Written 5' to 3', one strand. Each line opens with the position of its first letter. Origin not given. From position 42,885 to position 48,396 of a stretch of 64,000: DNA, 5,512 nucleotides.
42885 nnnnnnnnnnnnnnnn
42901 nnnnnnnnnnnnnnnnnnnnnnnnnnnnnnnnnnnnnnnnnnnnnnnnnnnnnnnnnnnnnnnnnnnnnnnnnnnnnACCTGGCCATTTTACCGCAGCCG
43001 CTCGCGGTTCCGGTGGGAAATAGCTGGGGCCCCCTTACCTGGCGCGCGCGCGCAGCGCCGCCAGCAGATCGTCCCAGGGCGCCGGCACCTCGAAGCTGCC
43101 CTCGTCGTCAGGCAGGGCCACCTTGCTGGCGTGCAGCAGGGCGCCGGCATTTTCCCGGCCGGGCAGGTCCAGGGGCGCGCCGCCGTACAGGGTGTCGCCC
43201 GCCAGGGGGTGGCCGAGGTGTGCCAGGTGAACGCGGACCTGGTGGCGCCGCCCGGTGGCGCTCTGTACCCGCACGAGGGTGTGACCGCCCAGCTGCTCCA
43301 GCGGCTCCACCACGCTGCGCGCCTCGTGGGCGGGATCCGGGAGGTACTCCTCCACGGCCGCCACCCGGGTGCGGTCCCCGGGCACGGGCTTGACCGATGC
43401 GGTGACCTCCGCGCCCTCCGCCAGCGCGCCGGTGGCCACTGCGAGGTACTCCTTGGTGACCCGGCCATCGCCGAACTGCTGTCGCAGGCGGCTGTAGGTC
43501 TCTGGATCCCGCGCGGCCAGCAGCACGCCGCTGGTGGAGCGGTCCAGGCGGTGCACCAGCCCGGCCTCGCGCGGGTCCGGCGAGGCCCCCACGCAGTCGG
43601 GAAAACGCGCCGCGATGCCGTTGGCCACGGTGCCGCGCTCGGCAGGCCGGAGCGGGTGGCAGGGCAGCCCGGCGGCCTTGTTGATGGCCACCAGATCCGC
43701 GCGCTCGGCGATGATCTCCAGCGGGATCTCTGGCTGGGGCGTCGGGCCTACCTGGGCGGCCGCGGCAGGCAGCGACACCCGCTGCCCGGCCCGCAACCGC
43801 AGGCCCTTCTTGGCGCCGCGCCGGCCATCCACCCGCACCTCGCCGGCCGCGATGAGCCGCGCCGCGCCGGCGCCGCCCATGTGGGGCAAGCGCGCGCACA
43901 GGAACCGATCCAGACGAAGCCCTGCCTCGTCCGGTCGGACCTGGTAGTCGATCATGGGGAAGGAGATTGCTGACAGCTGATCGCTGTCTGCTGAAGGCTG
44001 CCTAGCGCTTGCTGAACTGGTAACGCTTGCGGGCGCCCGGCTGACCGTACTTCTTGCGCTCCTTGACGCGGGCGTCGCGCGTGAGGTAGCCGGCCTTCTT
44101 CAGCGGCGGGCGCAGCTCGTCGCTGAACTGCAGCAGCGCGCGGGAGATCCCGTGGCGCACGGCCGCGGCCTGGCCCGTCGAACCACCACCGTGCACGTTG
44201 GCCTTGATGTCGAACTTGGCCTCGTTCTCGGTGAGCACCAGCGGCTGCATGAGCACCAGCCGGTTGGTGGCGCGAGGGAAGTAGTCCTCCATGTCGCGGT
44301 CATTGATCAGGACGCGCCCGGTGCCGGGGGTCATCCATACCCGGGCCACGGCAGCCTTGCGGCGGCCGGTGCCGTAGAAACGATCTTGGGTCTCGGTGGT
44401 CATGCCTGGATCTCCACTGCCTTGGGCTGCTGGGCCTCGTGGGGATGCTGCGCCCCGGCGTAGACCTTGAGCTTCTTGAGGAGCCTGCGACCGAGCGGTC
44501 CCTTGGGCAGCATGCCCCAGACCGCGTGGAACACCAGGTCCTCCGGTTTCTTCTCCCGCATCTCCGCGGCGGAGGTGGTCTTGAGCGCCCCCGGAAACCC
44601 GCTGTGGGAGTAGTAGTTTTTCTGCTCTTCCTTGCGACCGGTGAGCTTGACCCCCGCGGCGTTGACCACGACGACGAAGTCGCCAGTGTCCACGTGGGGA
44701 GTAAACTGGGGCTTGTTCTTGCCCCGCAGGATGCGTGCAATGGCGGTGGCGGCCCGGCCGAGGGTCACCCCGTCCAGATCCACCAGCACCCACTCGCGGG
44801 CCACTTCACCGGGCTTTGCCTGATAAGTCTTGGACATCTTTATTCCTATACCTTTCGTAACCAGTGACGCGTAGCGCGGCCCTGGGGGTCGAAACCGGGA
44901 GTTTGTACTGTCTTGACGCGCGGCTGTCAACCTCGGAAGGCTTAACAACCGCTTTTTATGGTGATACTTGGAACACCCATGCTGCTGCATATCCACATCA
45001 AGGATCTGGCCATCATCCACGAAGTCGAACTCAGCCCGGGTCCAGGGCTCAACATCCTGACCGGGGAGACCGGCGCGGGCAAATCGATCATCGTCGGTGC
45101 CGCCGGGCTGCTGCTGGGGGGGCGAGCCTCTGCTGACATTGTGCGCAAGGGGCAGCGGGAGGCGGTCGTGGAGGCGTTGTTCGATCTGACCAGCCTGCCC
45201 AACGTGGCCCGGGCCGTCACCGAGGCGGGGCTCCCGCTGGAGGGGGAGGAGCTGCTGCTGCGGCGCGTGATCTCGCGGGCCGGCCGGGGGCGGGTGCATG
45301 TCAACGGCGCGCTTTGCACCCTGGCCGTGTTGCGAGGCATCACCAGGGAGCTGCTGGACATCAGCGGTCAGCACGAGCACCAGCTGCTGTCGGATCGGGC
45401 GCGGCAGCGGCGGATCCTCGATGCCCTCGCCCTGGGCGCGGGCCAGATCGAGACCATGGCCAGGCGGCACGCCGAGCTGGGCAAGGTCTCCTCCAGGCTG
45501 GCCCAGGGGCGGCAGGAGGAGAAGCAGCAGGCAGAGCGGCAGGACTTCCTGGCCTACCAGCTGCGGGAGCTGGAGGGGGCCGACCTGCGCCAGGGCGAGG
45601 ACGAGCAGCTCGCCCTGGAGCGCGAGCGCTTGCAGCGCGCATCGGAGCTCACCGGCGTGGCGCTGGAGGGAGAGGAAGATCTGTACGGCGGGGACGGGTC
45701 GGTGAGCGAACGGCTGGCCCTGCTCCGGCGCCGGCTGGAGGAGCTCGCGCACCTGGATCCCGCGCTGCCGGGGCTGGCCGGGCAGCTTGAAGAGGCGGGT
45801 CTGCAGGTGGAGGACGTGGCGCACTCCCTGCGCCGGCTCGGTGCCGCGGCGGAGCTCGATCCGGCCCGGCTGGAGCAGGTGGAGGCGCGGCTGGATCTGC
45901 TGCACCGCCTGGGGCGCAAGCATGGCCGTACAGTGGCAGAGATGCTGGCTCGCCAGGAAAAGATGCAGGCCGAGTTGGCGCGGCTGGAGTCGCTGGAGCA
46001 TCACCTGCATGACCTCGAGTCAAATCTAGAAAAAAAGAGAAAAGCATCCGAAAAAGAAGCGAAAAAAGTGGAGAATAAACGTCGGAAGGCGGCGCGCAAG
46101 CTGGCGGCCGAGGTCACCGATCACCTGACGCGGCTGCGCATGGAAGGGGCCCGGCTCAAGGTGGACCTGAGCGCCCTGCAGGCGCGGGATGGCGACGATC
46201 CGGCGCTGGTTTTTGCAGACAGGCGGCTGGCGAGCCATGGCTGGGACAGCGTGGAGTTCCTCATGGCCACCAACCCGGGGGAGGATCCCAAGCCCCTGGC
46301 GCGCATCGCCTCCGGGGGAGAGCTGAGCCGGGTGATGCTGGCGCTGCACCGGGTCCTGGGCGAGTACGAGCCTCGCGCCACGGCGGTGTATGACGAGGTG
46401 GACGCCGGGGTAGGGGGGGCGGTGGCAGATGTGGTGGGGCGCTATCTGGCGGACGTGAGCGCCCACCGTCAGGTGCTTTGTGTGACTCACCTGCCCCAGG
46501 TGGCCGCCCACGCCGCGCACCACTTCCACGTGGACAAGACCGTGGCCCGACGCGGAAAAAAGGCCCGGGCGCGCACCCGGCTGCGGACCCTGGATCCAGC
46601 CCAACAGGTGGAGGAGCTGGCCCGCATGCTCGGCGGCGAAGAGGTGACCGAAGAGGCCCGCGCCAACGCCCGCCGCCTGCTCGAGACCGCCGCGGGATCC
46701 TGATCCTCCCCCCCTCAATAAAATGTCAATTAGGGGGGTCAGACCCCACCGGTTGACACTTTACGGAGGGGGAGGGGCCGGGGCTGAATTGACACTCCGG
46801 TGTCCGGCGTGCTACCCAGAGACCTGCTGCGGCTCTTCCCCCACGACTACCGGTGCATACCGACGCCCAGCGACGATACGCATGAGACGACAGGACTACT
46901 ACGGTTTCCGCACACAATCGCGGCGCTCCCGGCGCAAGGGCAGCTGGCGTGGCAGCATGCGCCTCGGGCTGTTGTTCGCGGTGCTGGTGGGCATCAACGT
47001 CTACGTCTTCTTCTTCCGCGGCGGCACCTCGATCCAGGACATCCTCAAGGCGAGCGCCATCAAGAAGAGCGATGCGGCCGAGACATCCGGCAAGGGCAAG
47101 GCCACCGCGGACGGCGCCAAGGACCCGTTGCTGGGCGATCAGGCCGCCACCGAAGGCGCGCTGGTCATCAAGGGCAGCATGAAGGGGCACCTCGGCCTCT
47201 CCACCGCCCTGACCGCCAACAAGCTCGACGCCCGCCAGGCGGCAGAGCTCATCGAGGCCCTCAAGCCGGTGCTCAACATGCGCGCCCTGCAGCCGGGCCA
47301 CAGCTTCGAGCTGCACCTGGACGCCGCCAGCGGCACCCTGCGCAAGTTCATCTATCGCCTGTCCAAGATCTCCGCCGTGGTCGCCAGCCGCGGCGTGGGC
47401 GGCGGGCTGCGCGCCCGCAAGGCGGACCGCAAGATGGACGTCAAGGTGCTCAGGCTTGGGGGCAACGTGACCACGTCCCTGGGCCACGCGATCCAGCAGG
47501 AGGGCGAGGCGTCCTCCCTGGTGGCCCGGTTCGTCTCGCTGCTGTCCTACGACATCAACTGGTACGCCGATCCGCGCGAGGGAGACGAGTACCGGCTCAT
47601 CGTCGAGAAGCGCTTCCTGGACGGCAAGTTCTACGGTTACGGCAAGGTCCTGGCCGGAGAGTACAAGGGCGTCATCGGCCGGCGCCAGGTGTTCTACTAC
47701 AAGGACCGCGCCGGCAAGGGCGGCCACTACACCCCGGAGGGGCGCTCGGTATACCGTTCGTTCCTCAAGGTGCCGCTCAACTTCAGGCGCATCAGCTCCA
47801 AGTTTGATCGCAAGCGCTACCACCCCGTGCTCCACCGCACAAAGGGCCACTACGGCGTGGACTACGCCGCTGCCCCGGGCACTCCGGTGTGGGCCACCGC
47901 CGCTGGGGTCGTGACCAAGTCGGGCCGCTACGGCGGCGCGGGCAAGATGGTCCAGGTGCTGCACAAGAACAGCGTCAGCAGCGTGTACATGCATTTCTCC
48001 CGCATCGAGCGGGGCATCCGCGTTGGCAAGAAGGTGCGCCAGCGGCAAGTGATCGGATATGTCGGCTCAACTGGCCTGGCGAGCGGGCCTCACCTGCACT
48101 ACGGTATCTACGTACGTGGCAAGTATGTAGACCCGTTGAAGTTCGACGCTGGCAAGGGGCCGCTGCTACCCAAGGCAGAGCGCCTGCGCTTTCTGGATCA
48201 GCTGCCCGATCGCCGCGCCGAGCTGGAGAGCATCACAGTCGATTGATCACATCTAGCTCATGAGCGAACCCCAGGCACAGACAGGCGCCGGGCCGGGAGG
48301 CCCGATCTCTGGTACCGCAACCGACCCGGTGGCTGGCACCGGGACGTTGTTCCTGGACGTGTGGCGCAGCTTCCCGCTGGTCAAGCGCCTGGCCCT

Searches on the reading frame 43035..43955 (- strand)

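Call 9: search_protein_families(library=pfam, proteins=[window:43035-43955:-], max_evalue=0.001)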
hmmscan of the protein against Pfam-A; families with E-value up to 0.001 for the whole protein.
window:43035-43955:- (306 aa): 2 families
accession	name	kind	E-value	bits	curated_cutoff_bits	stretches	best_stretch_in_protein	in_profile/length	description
PF00849.27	PseudoU_synth_2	-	1.1e-26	94.3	26.8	1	87-246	1-152/152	RNA pseudouridylate synthase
PF13275.11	S4_2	-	0.00014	22.2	24.6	1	27-69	22-64/65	S4 domain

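Call 25: search_protein_families(library=ncbifam, proteins=[window:43035-43955:-], max_evalue=0.01)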
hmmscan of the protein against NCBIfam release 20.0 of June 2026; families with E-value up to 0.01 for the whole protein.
window:43035-43955:- (306 aa): 8 families
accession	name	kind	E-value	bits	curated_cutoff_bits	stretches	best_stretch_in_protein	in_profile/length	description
TIGR00005.1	rluA_subfam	subfamily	3.4e-52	177.6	192.7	1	10-281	3-271/298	RluA family pseudouridine synthase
NF008385.0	PRK11180.1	equivalog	1.8e-38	132.7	351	1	5-262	10-258/325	23S rRNA pseudouridine(1911/1915/1917) synthase RluD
NF008249.0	PRK11025.1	equivalog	1.4e-26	93.1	378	1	6-298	13-306/317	23S rRNA pseudouridine(955/2504/2580) synthase RluC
NF008321.0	PRK11112.1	equivalog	2.7e-22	79.3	328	1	79-296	2-225/257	tRNA pseudouridine(65) synthase TruC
TIGR01621.1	RluA-like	hypoth_equivalog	8.6e-17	61.1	222.3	2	79-174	2-87/217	TIGR01621 family pseudouridine synthase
NF007543.0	PRK10158.1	equivalog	8.4e-13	48.5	286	1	79-258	14-182/219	bifunctional tRNA pseudouridine(32) synthase/23S rRNA pseudouridine(746) synthase RluA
NF008561.0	PRK11507.1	equivalog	0.00054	19.8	95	1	28-69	27-68/70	ribosome-associated protein YbcJ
TIGR00093.1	TIGR00093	subfamily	0.0019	18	109.3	1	134-250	34-134/161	pseudouridine synthase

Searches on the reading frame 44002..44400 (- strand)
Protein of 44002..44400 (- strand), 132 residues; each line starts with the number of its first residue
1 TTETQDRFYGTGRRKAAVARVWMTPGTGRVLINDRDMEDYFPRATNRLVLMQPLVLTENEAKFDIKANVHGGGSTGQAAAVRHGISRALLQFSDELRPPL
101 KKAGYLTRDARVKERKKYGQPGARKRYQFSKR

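Call 44: list_cluster_members(proteins=[P0001, window:44002-44400:-, window:22420-25002:+, window:44958-46703:+, window:49155-50045:+, window:43035-43955:-])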
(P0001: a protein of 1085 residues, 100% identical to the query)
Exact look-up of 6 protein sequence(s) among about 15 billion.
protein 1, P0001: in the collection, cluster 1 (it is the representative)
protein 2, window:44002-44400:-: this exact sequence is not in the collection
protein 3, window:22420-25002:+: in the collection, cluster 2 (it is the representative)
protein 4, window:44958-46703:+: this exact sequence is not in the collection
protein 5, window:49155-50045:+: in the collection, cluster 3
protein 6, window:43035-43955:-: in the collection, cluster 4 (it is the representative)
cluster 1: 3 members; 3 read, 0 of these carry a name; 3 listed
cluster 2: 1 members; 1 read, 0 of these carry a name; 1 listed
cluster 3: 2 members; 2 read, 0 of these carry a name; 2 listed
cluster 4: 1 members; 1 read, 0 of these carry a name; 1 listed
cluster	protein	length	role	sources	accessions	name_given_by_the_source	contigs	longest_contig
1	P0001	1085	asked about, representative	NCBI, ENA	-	-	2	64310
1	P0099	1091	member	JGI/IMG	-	-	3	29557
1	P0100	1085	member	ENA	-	-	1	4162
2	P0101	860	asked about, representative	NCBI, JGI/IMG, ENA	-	-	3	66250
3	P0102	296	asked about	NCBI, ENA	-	-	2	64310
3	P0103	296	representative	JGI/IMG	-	-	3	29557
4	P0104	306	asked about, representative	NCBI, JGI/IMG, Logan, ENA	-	-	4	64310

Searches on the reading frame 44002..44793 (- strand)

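Call 9: search_protein_families(library=pfam, proteins=[window:44002-44793:-], max_evalue=0.001)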
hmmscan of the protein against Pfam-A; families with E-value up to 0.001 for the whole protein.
window:44002-44793:- (263 aa): 1 family
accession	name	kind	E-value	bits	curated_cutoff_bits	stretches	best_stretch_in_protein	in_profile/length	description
PF00380.25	Ribosomal_S9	-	4.7e-51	172.8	22.5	1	143-263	1-121/121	Ribosomal protein S9/S16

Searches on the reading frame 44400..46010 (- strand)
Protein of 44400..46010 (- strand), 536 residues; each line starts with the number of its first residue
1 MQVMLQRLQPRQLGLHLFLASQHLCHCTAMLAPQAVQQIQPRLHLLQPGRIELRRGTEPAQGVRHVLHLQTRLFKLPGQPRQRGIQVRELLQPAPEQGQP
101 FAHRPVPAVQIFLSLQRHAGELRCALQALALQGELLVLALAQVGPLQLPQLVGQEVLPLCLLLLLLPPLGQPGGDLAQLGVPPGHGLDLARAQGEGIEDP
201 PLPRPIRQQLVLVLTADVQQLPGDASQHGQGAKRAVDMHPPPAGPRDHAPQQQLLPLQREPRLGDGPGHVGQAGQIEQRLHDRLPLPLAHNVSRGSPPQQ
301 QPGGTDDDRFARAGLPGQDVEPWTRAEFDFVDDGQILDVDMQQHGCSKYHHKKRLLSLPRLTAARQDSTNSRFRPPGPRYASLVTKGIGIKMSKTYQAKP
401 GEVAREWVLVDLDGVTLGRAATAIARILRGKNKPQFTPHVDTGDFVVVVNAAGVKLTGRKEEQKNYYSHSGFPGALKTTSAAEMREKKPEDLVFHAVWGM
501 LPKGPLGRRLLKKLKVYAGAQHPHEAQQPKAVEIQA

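Call 9: search_protein_families(library=pfam, proteins=[window:44400-46010:-], max_evalue=0.001)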
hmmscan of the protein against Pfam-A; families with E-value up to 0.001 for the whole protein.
window:44400-46010:- (536 aa): 1 family
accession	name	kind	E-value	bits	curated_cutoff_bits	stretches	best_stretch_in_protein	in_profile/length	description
PF00572.24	Ribosomal_L13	-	2.6e-42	144.1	23.8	1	405-523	1-119/119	Ribosomal protein L13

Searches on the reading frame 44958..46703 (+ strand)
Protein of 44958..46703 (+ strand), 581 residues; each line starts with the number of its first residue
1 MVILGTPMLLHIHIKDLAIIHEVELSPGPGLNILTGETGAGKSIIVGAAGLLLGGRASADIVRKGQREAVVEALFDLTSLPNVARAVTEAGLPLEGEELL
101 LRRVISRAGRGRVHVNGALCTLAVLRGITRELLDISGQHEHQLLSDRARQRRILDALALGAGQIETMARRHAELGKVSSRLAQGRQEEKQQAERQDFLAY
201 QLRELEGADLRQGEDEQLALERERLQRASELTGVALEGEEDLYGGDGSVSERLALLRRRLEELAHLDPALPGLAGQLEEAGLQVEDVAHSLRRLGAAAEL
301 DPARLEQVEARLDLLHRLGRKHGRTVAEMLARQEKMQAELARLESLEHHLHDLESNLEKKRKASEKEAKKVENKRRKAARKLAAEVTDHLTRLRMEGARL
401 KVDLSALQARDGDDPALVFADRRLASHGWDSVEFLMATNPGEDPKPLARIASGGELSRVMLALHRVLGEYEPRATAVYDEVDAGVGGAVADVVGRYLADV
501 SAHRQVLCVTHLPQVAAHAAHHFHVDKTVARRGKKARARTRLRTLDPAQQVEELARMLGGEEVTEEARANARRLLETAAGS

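Call 9: search_protein_families(library=pfam, proteins=[window:44958-46703:+], max_evalue=0.001)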
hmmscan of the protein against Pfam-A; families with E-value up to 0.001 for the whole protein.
window:44958-46703:+ (581 aa): 2 families
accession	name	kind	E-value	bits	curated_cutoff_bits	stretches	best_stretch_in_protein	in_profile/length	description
PF02463.25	SMC_N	-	2.2e-13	50.6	40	1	14-526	7-212/220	RecF/RecN/SMC N terminal domain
PF13476.12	AAA_23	-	2e-06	29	27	1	12-94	2-69/201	AAA domain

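Call 47: find_homologous_proteins(query=window:44958-46703:+, max_evalue=1e-30)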
Query window:44958-46703:+ (581 aa): 7994 proteins with E <= 1e-30 among 8000 candidates; the best 120 are listed.
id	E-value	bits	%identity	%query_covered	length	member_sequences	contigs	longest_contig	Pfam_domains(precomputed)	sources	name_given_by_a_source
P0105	0.0e+0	1194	100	99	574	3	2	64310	PF13476.13,PF02463.26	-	-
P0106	7.9e-221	753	66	98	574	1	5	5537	PF13476.13,PF02463.26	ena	-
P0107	6.5e-220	750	66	99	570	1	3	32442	PF13476.13,PF02463.26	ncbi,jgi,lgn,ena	-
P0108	1.9e-219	748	66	99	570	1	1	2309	PF13476.13,PF02463.26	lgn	-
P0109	1.1e-218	746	66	99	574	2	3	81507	PF13476.13,PF02463.26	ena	-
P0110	7.9e-218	743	65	99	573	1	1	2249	PF13476.13,PF02463.26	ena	-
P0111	1.9e-217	742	65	98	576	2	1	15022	PF13476.13,PF02463.26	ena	-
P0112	9.9e-202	690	59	99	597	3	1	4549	PF13476.13,PF02463.26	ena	-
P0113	3.0e-200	685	61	98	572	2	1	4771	PF02463.26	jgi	-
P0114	7.9e-198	677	61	98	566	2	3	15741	PF13476.13,PF02463.26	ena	-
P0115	1.8e-197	676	60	98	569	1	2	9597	PF02463.26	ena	-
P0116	3.1e-196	672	60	98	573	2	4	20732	PF13476.13,PF02463.26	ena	-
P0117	3.7e-196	672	61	98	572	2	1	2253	PF13476.13,PF02463.26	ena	-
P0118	8.9e-196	670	61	98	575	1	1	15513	PF02463.26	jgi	jgi:DNA repair protein RecN (Recombination protein N)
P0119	1.0e-189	650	59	98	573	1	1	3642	PF13476.13,PF02463.26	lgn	-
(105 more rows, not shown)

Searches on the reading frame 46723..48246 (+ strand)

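Call 9: search_protein_families(library=pfam, proteins=[window:46723-48246:+], max_evalue=0.001)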
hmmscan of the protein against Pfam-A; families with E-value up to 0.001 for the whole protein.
window:46723-48246:+ (507 aa): 2 families
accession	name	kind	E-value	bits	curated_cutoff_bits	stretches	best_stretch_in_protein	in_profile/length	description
PF01551.29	Peptidase_M23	-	1.6e-29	102.4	28.7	1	375-471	2-96/96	Peptidase family M23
PF19425.4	Csd3_N2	-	3.9e-06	27.3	27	1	244-362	8-121/122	Csd3 second domain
